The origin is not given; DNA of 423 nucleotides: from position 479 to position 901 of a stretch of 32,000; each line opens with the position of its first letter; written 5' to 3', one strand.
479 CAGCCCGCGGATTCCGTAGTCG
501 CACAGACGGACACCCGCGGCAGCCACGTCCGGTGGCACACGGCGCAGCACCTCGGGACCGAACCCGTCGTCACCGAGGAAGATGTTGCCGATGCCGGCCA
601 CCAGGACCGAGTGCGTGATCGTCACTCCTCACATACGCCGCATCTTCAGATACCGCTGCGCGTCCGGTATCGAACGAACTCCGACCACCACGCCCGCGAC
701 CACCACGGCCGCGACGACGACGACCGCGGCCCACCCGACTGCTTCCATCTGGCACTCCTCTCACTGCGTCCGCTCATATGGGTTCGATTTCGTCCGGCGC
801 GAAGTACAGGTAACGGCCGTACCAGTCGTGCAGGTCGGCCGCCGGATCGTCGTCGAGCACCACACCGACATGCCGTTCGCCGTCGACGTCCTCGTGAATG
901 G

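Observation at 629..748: Unlisted 39-aa transmembrane micro-protein is the only predicted membrane element of the hydrogenase operon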

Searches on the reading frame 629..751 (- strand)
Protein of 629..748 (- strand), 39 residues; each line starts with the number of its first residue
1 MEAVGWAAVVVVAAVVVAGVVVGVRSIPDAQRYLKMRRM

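Call 6: search_protein_families(library=pfam, proteins=[window:629-748:-], max_evalue=0.01)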
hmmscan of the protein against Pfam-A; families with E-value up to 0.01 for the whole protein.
window:629-748:- (39 aa): 1 family
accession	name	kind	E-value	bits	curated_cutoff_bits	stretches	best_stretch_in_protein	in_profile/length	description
PF21833.1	DUF6893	-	6.4e-15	55.3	24.6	1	9-39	2-32/32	Family of unknown function (DUF6893)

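Call 9: search_protein_families(library=ncbifam, proteins=[window:629-748:-], max_evalue=0.01)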
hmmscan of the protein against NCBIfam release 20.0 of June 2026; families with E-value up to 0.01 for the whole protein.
window:629-748:- (39 aa): 0 families

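Call 10: search_solved_structures(query=window:632-748:-, max_evalue=10, show_alignments=3)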
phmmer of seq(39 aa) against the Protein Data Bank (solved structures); distinct sequences matched with E-value up to 10: 1.
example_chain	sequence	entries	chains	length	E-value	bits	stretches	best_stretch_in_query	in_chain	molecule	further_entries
3or5_A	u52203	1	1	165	0.71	13.4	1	9-36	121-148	Thiol:disulfide interchange protein, thioredoxin family protein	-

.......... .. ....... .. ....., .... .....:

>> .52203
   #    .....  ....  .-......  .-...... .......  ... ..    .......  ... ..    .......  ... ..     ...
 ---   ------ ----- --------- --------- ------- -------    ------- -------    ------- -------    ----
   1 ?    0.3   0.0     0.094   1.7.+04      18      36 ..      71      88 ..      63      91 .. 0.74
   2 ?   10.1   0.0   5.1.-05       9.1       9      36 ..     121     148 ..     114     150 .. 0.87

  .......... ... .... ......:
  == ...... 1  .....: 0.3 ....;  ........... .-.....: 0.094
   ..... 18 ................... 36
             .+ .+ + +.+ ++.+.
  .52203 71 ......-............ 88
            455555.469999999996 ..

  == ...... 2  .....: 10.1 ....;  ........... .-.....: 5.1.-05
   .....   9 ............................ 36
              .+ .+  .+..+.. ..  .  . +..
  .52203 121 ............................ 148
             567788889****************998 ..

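Call 13: find_homologous_proteins(query=window:632-751:-, max_evalue=0.001)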
Query seq(40 aa) (40 aa): 71 proteins with E <= 0.001 among 101 candidates.
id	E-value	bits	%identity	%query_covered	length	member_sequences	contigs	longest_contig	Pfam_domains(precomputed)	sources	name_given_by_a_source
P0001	1.2e-14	69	100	98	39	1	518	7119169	PF21833.2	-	-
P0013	1.2e-13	66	100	38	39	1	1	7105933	PF21833.2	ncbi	ncbi:DUF6893 family small protein [Mycolicibacterium goodii]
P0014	1.8e-13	65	100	38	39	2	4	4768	PF21833.2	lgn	-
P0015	1.1e-12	63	100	38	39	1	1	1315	PF21833.2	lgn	-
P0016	5.9e-12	60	94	40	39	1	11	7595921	PF21833.2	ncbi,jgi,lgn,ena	ncbi:DUF6893 family small protein [Mycobacterium dioxanotrophicus]|jgi:hypothetical protein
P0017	8.0e-12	60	82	98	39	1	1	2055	PF21833.2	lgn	-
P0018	1.0e-11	60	85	98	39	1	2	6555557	PF21833.2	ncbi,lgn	ncbi:DUF6893 family small protein [Mycobacterium sp. NPDC004974]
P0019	1.0e-11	60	85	98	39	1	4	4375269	PF21833.2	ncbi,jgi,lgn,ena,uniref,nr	ncbi:DUF6893 family small protein [Mycolicibacterium lutetiense]|jgi:hypothetical protein|uniref:Tra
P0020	1.1e-11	60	100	38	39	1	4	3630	PF21833.2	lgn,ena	-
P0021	1.2e-11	59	85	98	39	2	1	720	PF21833.2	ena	-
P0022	1.2e-11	59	85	98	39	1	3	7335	PF21833.2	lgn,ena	-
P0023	1.4e-11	59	100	38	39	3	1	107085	PF21833.2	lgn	-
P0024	1.6e-11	59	89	45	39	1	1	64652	PF21833.2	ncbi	ncbi:DUF6893 family small protein [Mycobacterium aquaticum]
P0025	1.9e-11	59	85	98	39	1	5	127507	PF21833.2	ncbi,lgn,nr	ncbi:hypothetical protein [Mycobacterium sp. DBP42]|nr:hypothetical protein E0T84_13360 [Mycobacteri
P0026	2.1e-11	59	82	98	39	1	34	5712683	PF21833.2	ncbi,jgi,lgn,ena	ncbi:DUF6893 family small protein [Mycolicibacterium alvei]|jgi:hypothetical protein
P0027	2.4e-11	59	82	98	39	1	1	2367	PF21833.2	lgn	-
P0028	2.9e-11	58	93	38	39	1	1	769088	PF21833.2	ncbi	ncbi:DUF6893 family small protein [Mycolicibacterium sp. 050232]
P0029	3.2e-11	58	82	98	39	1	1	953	PF21833.2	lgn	-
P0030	3.3e-11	58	82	98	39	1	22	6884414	PF21833.2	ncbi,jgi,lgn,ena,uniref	ncbi:DUF6893 family small protein [Mycolicibacterium septicum]|jgi:hypothetical protein|uniref:DUF68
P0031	3.3e-11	58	82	98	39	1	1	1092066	PF21833.2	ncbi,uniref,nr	ncbi:hypothetical protein M2272_000107 [Mycobacterium frederiksbergense]|uniref:Uncharacterized prot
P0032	3.9e-11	58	94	43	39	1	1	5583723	PF21833.2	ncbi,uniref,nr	ncbi:hypothetical protein Mycch_2109 [Mycolicibacterium chubuense NBB4]|uniref:Uncharacterized prote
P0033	4.1e-11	58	93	38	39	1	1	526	PF21833.2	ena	-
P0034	4.1e-11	58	77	98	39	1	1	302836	PF21833.2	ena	-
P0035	4.6e-11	58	82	98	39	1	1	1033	PF21833.2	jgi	jgi:hypothetical protein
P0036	5.0e-11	58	93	38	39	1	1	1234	PF21833.2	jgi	jgi:hypothetical protein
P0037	6.2e-11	57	85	98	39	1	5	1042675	PF21833.2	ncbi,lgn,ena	ncbi:DUF6893 family small protein [Mycobacterium sp. 852013-50091_SCH5140682]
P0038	6.6e-11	57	87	38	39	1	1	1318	PF21833.2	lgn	-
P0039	6.8e-11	57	77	98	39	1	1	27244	PF21833.2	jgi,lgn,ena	-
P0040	7.6e-11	57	79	98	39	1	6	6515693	PF21833.2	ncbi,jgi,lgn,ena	ncbi:DUF6893 family small protein [Mycolicibacterium septicum]|jgi:hypothetical protein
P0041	1.2e-10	57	79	98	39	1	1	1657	PF21833.2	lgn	-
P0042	2.0e-10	56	89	48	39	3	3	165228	PF21833.2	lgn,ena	-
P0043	2.0e-10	56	74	98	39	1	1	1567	PF21833.2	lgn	-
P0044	3.2e-10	55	74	98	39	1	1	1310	PF21833.2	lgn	-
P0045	3.5e-10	55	77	98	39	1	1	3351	PF21833.2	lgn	-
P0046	4.3e-10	55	79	98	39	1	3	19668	PF21833.2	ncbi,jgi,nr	ncbi:hypothetical protein C6A85_99175 [Mycobacterium sp. ITM-2017-0098]|jgi:hypothetical protein|nr:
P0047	4.8e-10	55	77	98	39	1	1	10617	PF21833.2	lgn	-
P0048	6.1e-10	54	77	98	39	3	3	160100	PF21833.2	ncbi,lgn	ncbi:DUF6893 family small protein [Mycolicibacterium brisbanense]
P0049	7.6e-10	54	77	98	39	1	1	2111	PF21833.2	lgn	-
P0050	7.8e-10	54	72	98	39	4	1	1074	PF21833.2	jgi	jgi:hypothetical protein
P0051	9.4e-10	54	74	98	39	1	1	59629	PF21833.2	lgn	-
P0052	9.4e-10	54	77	98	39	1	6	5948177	PF21833.2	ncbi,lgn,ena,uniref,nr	ncbi:DUF6893 family small protein [Mycolicibacterium hippocampi]|uniref:Uncharacterized protein n=1 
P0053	9.7e-10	54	79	35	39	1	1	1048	PF21833.2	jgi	-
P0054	1.1e-9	54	74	98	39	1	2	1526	PF21833.2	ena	-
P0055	1.2e-9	53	77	98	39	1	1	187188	PF21833.2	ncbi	ncbi:DUF6893 family small protein [Mycolicibacterium elephantis]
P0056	1.2e-9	53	77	98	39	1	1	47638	PF21833.2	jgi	jgi:hypothetical protein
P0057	1.5e-9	53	77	98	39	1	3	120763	PF21833.2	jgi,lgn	jgi:hypothetical protein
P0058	1.6e-9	53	74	98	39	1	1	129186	PF21833.2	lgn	-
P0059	1.9e-9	53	77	98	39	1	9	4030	PF21833.2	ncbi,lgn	-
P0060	2.2e-9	53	74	98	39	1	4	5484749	PF21833.2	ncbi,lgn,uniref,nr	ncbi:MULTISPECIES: DUF6893 family small protein [Mycolicibacterium]|uniref:Uncharacterized protein n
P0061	2.2e-9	53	74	98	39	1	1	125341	PF21833.2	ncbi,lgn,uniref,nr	ncbi:Uncharacterised protein [Mycolicibacterium vanbaalenii]|uniref:Uncharacterized protein n=1 Tax=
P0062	2.2e-9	53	100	38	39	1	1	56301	PF21833.2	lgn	-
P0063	2.4e-9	53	74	98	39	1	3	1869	PF21833.2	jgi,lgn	jgi:hypothetical protein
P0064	2.4e-9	53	74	98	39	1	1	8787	PF21833.2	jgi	jgi:Family of unknown function (DUF6893)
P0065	2.8e-9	52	72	98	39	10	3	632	PF21833.2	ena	-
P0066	3.4e-9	52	93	38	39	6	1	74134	PF21833.2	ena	-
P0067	5.8e-9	51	72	98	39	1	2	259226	PF21833.2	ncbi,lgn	ncbi:DUF6893 family small protein [Mycolicibacterium sp.]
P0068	6.5e-9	51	83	30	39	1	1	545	PF21833.2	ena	-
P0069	6.6e-9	51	74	98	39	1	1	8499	PF21833.2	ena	-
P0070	3.0e-8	49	72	98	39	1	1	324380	PF21833.2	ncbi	ncbi:DUF6893 family small protein [Mycobacterium pinniadriaticum]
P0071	5.4e-8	49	67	98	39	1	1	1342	PF21833.2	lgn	-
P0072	6.3e-8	48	72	90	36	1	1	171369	PF21833.2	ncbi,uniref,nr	ncbi:hypothetical protein MELE44368_10535 [Mycolicibacterium elephantis DSM 44368]|uniref:Uncharacte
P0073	2.2e-7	47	69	98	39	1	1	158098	PF21833.2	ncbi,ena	-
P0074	2.4e-7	47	69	98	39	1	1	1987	PF21833.2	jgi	jgi:hypothetical protein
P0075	5.5e-7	45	73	38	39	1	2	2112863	PF21833.2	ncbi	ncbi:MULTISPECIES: DUF6893 family small protein [unclassified Nocardia]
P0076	1.0e-6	45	80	38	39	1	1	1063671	PF21833.2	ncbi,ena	-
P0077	8.5e-6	42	72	98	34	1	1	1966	PF21833.2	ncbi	ncbi:DUF6893 family small protein [Mycolicibacterium pulveris]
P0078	1.1e-5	42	65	50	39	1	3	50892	PF21833.2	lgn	-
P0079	1.6e-5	41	67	38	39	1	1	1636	PF21833.2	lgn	-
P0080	4.1e-5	40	67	38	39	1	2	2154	PF21833.2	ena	-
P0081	5.4e-5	39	67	38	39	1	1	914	PF21833.2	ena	-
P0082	1.2e-4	38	65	50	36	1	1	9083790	PF21833.2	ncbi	ncbi:DUF6893 family small protein [Nocardia sp. NBC_01327]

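Call 21: search_dna_similar(query=window:632-748:-, collection=plasmids, mode=protein, max_evalue=1, max_rows=30)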
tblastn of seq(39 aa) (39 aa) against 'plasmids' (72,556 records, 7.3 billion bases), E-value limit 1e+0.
No match.

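Call 26: search_protein_representatives(alignment_id=A1)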
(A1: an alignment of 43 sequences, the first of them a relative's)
Query: 43 sequences, 39 profile positions. Proteins with E-value up to 0.001 (for the whole library): 371; up to 1e-10: 28; up to 1e-30: 0. The best 150 are listed.
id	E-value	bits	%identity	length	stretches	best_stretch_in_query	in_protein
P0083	8.2e-17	76.9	-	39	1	1-39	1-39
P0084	1.5e-16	76.1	-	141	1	1-39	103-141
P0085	1.2e-15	73.1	-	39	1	1-39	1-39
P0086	6.0e-15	70.9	-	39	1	1-39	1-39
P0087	6.1e-14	67.7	-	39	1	1-39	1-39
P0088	1.2e-13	66.8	-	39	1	1-39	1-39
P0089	3.1e-13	65.5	-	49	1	1-39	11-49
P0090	3.5e-13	65.3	-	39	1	1-39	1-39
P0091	1.1e-12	63.7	-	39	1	1-39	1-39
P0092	1.9e-12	63.0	-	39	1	1-39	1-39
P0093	2.2e-12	62.7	-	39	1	1-39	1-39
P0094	2.5e-12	62.5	-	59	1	1-39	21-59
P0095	2.8e-12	62.4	-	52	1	1-39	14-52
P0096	3.2e-12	62.2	-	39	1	1-39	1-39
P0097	4.4e-12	61.8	-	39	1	1-39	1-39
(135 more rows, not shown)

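Call 50: find_homologous_proteins(query=A4, max_evalue=0.01)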
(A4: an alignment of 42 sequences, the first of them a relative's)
Query A4 (42 sequences) (42 aa, profile of the alignment): 574 proteins with E <= 0.01 among 6015 candidates; the best 120 are listed.
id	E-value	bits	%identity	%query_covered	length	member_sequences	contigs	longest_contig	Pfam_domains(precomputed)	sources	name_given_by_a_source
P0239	7.5e-17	79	53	90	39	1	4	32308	PF21833.2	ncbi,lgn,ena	-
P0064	5.9e-16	76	53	90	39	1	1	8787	PF21833.2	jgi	jgi:Family of unknown function (DUF6893)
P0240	2.2e-15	74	44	93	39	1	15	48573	PF21833.2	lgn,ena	-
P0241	2.2e-15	74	49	93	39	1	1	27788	PF21833.2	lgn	-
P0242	4.2e-15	73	50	90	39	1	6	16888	PF21833.2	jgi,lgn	-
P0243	4.7e-15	73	49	93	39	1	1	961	PF21833.2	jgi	jgi:hypothetical protein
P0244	5.5e-15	73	34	90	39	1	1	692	PF21833.2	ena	-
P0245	6.2e-15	73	44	93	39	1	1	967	PF21833.2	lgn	-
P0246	1.1e-14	72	67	36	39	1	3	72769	PF21833.2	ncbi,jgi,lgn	jgi:hypothetical protein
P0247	1.3e-14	72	53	36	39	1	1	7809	PF21833.2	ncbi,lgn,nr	ncbi:MAG: hypothetical protein JWM93_2398 [Frankiales bacterium]|nr:hypothetical protein [Frankiales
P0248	1.3e-14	72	47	90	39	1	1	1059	PF21833.2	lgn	-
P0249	1.4e-14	72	67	36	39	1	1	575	PF21833.2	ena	-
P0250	1.4e-14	72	71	40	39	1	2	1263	PF21833.2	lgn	-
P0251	1.7e-14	71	59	40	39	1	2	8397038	PF21833.2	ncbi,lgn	ncbi:DUF6893 family small protein [Streptomyces sp. NBC_01476]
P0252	1.8e-14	71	73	36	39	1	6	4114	PF21833.2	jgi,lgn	jgi:hypothetical protein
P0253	1.9e-14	71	60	36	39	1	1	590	PF21833.2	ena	-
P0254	2.0e-14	71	44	93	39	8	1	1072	PF21833.2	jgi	jgi:hypothetical protein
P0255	2.6e-14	71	54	88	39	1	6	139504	PF21833.2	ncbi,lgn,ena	-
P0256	2.6e-14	71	37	90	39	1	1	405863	PF21833.2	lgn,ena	-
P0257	3.1e-14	70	44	93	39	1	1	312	PF21833.2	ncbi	-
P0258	3.2e-14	70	67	36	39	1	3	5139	PF21833.2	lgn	-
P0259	3.3e-14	70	56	93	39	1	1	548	PF21833.2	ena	-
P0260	3.4e-14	70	60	36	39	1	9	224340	PF21833.2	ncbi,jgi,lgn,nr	ncbi:MAG: hypothetical protein QOI54_2974 [Actinomycetota bacterium]|jgi:hypothetical protein|nr:hyp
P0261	3.8e-14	70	46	93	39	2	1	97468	PF21833.2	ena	-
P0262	6.4e-14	69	43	83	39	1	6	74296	PF21833.2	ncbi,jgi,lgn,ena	-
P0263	6.9e-14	69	56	79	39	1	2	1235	PF21833.2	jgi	jgi:hypothetical protein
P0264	7.7e-14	69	79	33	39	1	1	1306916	PF21833.2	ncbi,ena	-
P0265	7.8e-14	69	41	93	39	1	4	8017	PF21833.2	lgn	-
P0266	7.9e-14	69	87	36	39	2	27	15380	PF21833.2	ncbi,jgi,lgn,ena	jgi:hypothetical protein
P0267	8.3e-14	69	41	93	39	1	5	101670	PF21833.2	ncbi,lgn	ncbi:DUF6893 family small protein [Mycobacterium gordonae]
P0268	8.5e-14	69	68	52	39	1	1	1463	PF21833.2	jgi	jgi:hypothetical protein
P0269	8.7e-14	69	49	93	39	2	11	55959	PF21833.2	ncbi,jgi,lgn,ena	ncbi:DUF6893 family small protein [Lapillicoccus sp.]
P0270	9.4e-14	69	68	52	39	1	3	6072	PF21833.2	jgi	jgi:hypothetical protein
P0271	1.0e-13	69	42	90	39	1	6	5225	PF21833.2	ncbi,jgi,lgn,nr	ncbi:MAG: hypothetical protein QOF57_2613 [Frankiaceae bacterium]|jgi:hypothetical protein|nr:hypoth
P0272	1.1e-13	69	34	90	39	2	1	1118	PF21833.2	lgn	-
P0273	1.1e-13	69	53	79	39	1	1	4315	PF21833.2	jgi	jgi:hypothetical protein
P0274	1.1e-13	69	71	50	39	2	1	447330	PF21833.2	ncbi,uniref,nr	ncbi:DUF6893 family small protein [Virgisporangium ochraceum]|uniref:Uncharacterized protein n=1 Tax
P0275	1.1e-13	69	45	90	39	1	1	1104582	PF21833.2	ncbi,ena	-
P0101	1.3e-13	69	51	93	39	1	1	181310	PF21833.2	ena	-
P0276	1.3e-13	68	38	79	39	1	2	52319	PF21833.2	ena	-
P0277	1.5e-13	68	45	90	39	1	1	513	PF21833.2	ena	-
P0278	1.5e-13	68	32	90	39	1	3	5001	PF21833.2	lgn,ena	-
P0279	1.5e-13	68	87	36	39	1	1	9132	PF21833.2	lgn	-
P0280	1.5e-13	68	39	90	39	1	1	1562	PF21833.2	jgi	jgi:hypothetical protein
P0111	1.6e-13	68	100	100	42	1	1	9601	PF21833.2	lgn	-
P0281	1.7e-13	68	56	79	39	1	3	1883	PF21833.2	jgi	jgi:hypothetical protein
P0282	1.8e-13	68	73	36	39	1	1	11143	PF21833.2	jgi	jgi:ABC-type spermidine/putrescine transport system permease subunit II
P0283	2.0e-13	68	64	52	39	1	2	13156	PF21833.2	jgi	jgi:hypothetical protein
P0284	2.1e-13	68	73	36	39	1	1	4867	PF21833.2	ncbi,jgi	jgi:hypothetical protein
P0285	2.2e-13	68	53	86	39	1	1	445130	PF21833.2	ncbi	ncbi:DUF6893 family small protein [Streptomyces sp. NPDC002476]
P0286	2.3e-13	68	45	90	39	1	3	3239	PF21833.2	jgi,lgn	jgi:hypothetical protein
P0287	2.4e-13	68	67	36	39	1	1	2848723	PF21833.2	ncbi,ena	-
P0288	2.5e-13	68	33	93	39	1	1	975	PF21833.2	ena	-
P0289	2.5e-13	68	40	95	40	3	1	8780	PF21833.2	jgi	jgi:hypothetical protein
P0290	2.5e-13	68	41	93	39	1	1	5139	PF21833.2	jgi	jgi:hypothetical protein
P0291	2.5e-13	68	57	50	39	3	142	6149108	PF21833.2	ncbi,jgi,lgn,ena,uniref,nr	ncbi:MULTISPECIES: DUF6893 family small protein [Rhodococcus]|uniref:Secreted protein n=1 Tax=Rhodoc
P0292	2.6e-13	68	47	90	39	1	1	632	PF21833.2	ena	-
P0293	2.7e-13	67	38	93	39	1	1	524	PF21833.2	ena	-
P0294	2.7e-13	67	45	90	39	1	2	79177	PF21833.2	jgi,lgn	-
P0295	2.7e-13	67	47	36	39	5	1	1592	PF21833.2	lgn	-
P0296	2.7e-13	67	59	88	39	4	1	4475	PF21833.2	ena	-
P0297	3.1e-13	67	38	93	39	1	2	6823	PF21833.2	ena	-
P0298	3.2e-13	67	49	93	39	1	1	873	PF21833.2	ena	-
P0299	3.3e-13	67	56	60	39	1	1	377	PF21833.2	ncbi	-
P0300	3.4e-13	67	80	36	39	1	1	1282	PF21833.2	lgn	-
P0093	3.4e-13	67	41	93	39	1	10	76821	PF21833.2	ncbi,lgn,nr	ncbi:DUF6893 family small protein [Mycobacterium avium]|nr:hypothetical protein CKJ73_24620 [Mycobac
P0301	3.7e-13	67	56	93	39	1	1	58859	PF21833.2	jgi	jgi:hypothetical protein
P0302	3.8e-13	67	50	76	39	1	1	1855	PF21833.2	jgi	jgi:hypothetical protein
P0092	3.8e-13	67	67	36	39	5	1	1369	PF21833.2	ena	-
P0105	3.9e-13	67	67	36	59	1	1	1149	PF21833.2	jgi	jgi:hypothetical protein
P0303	4.0e-13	67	42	90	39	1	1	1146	PF21833.2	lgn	-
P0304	4.1e-13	67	67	36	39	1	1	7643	PF21833.2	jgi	jgi:hypothetical protein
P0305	4.2e-13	67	51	93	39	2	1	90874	PF21833.2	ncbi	ncbi:DUF6893 family small protein [Mycobacterium sp. 4D054]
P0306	4.2e-13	67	49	93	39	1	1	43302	PF21833.2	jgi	-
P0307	4.2e-13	67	38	93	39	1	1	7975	PF21833.2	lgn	-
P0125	4.5e-13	67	47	79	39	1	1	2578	PF21833.2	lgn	-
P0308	4.5e-13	67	71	50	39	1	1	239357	PF21833.2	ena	-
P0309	4.7e-13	67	67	36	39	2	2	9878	PF21833.2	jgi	jgi:hypothetical protein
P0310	4.7e-13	67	31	93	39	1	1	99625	PF21833.2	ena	-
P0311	5.4e-13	67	53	36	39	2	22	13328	PF21833.2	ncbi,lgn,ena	-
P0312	5.5e-13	66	43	88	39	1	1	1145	PF21833.2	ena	-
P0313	5.6e-13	66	67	43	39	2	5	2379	PF21833.2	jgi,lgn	-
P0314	5.7e-13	66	44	93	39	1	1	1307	PF21833.2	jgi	jgi:hypothetical protein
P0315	6.1e-13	66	51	93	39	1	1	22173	PF21833.2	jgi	-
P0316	6.2e-13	66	67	36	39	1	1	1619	PF21833.2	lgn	-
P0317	6.5e-13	66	80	36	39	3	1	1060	PF21833.2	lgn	-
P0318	6.5e-13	66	51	93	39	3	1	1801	PF21833.2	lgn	-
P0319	6.7e-13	66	69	38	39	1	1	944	PF21833.2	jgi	jgi:hypothetical protein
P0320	6.9e-13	66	51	93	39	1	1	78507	PF21833.2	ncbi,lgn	ncbi:DUF6893 family small protein [Mycobacterium sp. ZZG]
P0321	8.4e-13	66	42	90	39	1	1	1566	PF21833.2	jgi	-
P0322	8.7e-13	66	59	93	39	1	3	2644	PF21833.2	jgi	jgi:hypothetical protein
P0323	8.9e-13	66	46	93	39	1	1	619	PF21833.2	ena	-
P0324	9.4e-13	66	45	90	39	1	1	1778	PF21833.2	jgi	jgi:hypothetical protein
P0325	1.0e-12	66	45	90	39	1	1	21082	PF21833.2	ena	-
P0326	1.0e-12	66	41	93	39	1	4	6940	PF21833.2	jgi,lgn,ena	-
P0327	1.1e-12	66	43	88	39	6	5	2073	PF21833.2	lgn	-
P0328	1.1e-12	66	55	90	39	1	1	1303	PF21833.2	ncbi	-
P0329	1.1e-12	65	73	36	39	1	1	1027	PF21833.2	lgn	-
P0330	1.2e-12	65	43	88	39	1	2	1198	PF21833.2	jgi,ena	jgi:hypothetical protein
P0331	1.2e-12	65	60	36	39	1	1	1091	PF21833.2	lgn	-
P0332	1.3e-12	65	41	93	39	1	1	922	PF21833.2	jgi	-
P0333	1.3e-12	65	28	93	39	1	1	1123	PF21833.2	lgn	-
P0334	1.3e-12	65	87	36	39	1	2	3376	PF21833.2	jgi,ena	-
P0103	1.4e-12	65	46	83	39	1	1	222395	PF21833.2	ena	-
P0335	1.6e-12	65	42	90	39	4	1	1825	PF21833.2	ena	-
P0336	1.6e-12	65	41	93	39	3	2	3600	PF21833.2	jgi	jgi:hypothetical protein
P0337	1.7e-12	65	36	93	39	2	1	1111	PF21833.2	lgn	-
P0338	1.7e-12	65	44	93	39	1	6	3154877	PF21833.2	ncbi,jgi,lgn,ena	ncbi:DUF6893 family small protein [Aeromicrobium sp.]|jgi:hypothetical protein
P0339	1.8e-12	65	46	93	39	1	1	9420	PF21833.2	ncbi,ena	-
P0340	1.9e-12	65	49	93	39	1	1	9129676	PF21833.2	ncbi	ncbi:DUF6893 family small protein [Streptomyces sp. A5-4]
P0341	1.9e-12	65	45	90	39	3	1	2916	PF21833.2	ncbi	-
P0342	1.9e-12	65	61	43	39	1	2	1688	PF21833.2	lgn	-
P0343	2.0e-12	65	43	88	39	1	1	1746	PF21833.2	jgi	jgi:hypothetical protein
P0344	2.0e-12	65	53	90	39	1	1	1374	PF21833.2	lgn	-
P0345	2.2e-12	65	67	50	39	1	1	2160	PF21833.2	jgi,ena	jgi:hypothetical protein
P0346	2.3e-12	64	42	90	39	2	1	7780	PF21833.2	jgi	jgi:hypothetical protein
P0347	2.4e-12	64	41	88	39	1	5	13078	PF21833.2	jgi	jgi:hypothetical protein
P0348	2.4e-12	64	87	36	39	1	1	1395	PF21833.2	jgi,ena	-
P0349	2.5e-12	64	49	93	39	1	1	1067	PF21833.2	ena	-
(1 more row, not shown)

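Call 51: find_encoding_contigs(protein=P0251, flank=7000, max_places=2)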
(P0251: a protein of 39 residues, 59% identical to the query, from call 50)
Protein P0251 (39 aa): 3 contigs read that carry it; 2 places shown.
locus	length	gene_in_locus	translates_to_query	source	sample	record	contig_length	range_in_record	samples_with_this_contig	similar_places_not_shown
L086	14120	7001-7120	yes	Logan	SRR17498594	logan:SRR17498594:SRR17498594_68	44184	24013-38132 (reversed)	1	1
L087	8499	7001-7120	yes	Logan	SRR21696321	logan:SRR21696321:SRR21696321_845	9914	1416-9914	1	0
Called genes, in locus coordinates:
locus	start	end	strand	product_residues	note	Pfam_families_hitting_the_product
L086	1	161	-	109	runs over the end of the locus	PF01155:HypA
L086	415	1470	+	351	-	PF01058:Oxidored_q6, PF14720:NiFe_hyd_SSU_C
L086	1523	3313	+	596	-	PF00374:NiFeSe_Hases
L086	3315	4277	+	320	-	PF01106:NifU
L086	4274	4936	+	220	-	PF19372:DUF5947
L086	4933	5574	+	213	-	PF19562:DUF6084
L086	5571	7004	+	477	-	-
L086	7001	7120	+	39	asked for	PF21833:DUF6893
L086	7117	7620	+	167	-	PF01750:HycI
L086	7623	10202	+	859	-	PF01455:HupF_HypC, PF00708:Acylphosphatase, PF07503:zf-HYPF, PF01300:Sua5_yciO_yrdC, PF17788:HypF_C, PF22521:HypF_C_2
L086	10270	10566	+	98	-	PF01455:HupF_HypC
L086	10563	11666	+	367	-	PF01924:HypD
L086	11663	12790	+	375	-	PF00586:AIRS, PF02769:AIRS_C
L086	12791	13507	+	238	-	PF19927:DUF6390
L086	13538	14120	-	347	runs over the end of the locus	PF00248:Aldo_ket_red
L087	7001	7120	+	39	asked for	PF21833:DUF6893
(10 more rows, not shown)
